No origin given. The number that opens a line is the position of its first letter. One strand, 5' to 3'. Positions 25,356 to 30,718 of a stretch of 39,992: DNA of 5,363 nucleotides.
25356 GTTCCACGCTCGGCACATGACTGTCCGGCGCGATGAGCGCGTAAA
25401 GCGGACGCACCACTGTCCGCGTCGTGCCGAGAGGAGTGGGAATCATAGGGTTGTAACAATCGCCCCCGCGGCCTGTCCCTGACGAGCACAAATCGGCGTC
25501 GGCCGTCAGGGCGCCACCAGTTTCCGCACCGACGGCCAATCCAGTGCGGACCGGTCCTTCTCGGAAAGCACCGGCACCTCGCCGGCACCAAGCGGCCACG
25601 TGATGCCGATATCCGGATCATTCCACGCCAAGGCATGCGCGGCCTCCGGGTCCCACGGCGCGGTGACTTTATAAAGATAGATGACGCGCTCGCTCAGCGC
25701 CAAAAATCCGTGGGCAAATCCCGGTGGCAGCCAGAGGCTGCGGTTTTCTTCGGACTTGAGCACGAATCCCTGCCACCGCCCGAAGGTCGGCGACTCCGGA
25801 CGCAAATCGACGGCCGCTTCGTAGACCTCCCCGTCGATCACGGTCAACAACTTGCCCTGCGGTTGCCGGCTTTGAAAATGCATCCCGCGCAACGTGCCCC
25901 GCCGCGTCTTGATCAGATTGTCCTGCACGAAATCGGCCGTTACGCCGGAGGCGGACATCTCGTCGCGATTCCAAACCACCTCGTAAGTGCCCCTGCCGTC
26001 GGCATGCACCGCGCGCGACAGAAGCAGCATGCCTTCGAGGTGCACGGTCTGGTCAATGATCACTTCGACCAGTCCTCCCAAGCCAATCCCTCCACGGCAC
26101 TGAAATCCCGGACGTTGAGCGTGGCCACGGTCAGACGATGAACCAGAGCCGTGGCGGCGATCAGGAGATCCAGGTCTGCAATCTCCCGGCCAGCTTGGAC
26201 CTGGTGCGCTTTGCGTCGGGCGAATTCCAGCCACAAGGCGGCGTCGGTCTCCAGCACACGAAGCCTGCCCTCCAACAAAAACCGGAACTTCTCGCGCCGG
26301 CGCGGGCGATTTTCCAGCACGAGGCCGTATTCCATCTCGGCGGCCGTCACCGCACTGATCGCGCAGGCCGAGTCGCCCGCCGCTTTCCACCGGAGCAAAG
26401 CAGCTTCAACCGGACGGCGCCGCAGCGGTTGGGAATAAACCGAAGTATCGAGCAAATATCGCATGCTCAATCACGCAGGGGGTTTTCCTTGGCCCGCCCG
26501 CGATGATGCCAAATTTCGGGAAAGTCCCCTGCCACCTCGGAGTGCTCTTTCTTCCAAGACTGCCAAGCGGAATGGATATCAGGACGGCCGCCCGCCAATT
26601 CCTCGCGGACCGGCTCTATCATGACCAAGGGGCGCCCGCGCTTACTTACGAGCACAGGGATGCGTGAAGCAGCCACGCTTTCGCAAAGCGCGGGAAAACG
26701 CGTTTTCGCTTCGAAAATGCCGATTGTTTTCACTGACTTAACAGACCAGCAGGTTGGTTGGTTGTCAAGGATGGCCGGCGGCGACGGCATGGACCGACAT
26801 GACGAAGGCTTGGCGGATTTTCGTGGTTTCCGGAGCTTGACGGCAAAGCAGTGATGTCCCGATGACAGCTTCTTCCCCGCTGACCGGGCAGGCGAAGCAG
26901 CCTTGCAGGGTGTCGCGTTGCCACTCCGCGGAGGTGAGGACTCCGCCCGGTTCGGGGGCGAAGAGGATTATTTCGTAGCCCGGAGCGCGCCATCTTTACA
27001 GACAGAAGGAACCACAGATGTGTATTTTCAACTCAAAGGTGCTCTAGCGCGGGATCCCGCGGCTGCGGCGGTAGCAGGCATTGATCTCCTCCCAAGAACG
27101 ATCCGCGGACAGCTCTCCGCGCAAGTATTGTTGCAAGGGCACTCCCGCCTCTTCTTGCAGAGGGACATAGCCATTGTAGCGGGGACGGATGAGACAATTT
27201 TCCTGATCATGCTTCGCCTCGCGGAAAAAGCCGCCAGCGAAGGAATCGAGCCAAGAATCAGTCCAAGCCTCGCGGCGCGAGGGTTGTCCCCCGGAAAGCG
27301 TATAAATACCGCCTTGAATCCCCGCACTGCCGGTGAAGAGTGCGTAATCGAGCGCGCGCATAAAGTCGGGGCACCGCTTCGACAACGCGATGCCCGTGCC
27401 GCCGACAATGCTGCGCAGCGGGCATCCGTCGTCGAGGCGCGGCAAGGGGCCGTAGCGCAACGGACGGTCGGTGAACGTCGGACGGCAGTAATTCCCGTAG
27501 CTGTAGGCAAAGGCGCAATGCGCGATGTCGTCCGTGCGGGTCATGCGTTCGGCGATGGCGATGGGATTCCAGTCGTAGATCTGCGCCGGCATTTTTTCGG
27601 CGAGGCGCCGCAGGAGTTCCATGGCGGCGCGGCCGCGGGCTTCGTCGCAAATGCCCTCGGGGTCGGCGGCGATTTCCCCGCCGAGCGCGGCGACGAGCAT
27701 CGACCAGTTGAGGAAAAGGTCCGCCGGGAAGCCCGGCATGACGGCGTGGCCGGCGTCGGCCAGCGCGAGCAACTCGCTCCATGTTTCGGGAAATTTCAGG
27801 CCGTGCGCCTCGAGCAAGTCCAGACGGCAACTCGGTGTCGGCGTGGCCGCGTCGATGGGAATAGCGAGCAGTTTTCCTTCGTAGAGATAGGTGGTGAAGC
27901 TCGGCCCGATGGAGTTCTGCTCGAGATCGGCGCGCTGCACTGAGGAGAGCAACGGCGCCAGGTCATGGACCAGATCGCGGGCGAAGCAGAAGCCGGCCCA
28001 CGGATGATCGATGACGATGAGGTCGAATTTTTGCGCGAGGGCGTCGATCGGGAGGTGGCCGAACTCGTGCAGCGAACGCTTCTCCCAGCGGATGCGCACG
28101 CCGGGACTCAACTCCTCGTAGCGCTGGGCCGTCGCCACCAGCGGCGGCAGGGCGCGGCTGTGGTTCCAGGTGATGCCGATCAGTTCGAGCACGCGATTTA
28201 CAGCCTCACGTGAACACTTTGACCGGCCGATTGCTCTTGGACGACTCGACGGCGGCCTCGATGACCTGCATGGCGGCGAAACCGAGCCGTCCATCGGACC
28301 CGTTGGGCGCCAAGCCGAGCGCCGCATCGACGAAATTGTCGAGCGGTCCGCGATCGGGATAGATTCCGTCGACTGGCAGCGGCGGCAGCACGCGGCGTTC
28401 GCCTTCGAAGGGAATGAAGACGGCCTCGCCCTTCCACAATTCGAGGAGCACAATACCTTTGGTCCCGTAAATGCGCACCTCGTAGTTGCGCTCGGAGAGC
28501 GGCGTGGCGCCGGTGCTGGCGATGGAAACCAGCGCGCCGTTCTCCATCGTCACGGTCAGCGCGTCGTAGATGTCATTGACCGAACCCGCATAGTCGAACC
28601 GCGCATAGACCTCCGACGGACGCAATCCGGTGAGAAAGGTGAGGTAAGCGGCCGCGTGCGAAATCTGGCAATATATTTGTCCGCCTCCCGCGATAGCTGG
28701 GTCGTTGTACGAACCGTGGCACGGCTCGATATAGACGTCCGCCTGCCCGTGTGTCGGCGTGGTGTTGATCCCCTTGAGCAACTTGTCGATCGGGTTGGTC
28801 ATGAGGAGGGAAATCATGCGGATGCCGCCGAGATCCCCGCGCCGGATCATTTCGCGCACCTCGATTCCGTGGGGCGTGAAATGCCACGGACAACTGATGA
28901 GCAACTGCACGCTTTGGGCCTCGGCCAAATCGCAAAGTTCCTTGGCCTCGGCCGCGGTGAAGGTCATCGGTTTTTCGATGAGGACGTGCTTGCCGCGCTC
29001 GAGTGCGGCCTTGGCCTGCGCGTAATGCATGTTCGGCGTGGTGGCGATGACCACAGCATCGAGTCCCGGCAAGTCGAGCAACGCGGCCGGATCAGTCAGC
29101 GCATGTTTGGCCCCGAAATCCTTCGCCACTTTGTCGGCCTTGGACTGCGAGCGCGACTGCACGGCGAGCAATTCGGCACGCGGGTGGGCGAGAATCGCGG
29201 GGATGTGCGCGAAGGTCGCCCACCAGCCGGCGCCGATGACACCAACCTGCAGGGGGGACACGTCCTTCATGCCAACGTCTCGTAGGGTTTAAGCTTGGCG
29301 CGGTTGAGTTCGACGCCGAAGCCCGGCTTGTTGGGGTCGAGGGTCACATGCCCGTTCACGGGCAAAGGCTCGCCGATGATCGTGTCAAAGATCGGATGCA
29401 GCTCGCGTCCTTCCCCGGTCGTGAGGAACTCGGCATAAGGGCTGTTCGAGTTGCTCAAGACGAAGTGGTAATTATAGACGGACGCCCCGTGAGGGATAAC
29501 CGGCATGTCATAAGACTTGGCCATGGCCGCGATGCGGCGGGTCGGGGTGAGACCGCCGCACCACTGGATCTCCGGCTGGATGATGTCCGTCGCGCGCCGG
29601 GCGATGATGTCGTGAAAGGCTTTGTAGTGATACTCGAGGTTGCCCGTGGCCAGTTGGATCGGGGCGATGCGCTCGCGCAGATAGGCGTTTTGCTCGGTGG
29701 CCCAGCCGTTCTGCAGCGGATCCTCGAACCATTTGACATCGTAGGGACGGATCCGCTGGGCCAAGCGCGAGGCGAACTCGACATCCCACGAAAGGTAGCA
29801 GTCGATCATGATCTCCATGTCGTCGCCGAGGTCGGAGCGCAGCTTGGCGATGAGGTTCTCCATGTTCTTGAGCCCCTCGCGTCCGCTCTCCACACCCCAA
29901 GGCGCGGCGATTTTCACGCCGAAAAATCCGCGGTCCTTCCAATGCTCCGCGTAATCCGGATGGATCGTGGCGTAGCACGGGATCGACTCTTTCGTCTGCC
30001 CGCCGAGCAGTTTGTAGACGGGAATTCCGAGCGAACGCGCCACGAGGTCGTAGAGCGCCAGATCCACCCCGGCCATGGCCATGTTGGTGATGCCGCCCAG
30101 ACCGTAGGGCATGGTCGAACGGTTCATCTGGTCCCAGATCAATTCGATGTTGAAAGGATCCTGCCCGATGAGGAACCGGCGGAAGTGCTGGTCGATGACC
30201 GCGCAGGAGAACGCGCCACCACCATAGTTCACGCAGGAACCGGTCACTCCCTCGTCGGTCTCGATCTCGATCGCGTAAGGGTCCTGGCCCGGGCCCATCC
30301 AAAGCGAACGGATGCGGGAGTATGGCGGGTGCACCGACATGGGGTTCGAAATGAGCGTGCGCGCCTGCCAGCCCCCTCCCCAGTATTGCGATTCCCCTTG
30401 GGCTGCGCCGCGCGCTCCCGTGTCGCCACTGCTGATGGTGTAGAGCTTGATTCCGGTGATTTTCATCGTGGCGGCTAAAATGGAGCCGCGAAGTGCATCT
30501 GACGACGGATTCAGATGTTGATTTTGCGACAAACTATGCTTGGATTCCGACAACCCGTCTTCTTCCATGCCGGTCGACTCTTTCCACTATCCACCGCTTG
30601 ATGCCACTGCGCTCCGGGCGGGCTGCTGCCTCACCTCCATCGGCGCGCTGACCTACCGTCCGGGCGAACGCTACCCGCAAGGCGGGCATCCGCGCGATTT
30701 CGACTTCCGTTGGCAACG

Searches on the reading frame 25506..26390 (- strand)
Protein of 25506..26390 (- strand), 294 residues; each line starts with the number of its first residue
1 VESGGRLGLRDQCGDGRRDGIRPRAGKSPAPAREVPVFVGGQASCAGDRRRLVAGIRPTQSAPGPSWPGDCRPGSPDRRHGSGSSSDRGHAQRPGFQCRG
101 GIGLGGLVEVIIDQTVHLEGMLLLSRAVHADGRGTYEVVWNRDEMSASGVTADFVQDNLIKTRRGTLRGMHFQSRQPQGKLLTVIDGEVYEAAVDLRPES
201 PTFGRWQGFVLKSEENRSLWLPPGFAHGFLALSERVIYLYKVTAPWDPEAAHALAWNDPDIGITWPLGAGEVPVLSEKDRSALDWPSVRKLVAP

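Call 78: search_protein_families(library=pfam, proteins=[window:25506-26390:-], max_evalue=0.0001)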
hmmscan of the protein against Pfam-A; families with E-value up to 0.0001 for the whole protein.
window:25506-26390:- (294 aa): 1 family
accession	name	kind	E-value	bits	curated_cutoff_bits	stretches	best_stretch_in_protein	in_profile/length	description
PF00908.23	dTDP_sugar_isom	-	6.2e-57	192.4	27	1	117-283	3-164/168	dTDP-4-dehydrorhamnose 3,5-epimerase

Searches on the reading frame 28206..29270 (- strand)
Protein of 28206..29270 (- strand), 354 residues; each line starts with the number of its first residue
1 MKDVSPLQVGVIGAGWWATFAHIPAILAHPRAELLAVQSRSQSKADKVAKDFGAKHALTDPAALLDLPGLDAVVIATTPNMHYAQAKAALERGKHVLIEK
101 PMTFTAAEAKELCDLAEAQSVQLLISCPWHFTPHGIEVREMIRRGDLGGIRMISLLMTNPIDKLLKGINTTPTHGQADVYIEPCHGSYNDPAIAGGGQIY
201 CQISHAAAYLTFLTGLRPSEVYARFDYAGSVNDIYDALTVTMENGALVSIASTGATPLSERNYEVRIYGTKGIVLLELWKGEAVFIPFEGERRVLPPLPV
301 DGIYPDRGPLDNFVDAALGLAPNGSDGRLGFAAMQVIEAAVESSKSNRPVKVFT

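Call 78: search_protein_families(library=pfam, proteins=[window:28206-29270:-], max_evalue=0.0001)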
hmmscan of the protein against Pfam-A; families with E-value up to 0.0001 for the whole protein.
window:28206-29270:- (354 aa): 4 families
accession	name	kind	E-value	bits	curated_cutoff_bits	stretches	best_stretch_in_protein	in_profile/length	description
PF01408.29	GFO_IDH_MocA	-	3.7e-29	102.3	24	1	8-124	2-117/120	Oxidoreductase family, NAD-binding Rossmann fold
PF22725.1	GFO_IDH_MocA_C3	-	5e-13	49.6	27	1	137-273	3-122/124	GFO/IDH/MocA C-terminal domain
PF02894.22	GFO_IDH_MocA_C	-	1.5e-09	38.4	22.9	1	140-352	2-218/218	Oxidoreductase family, C-terminal alpha/beta domain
PF03447.22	NAD_binding_3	-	8.8e-06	26.9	24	1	10-124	3-114/116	Homoserine dehydrogenase, NAD binding domain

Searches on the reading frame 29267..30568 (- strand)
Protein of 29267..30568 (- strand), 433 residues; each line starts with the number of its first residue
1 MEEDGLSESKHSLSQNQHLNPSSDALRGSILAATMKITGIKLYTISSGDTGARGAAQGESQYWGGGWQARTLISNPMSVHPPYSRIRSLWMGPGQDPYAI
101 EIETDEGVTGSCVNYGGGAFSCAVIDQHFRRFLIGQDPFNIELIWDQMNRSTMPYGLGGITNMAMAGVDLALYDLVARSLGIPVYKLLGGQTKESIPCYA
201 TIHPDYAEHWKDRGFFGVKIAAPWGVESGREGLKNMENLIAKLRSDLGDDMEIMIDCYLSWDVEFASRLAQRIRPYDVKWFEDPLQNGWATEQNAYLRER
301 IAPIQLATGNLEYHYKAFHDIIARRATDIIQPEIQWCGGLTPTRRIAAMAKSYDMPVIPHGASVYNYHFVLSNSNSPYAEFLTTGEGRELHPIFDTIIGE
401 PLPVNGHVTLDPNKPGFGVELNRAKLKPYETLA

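Call 78: search_protein_families(library=pfam, proteins=[window:29267-30568:-], max_evalue=0.0001)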
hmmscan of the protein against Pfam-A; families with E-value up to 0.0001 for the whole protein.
window:29267-30568:- (433 aa): 2 families
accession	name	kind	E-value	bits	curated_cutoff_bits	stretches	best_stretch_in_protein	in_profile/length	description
PF13378.12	MR_MLE_C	-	2e-41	142.5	29.4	1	207-424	6-218/219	Enolase C-terminal domain-like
PF02746.21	MR_MLE_N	-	7.7e-17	62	22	1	100-189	31-117/117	Mandelate racemase / muconate lactonizing enzyme, N-terminal domain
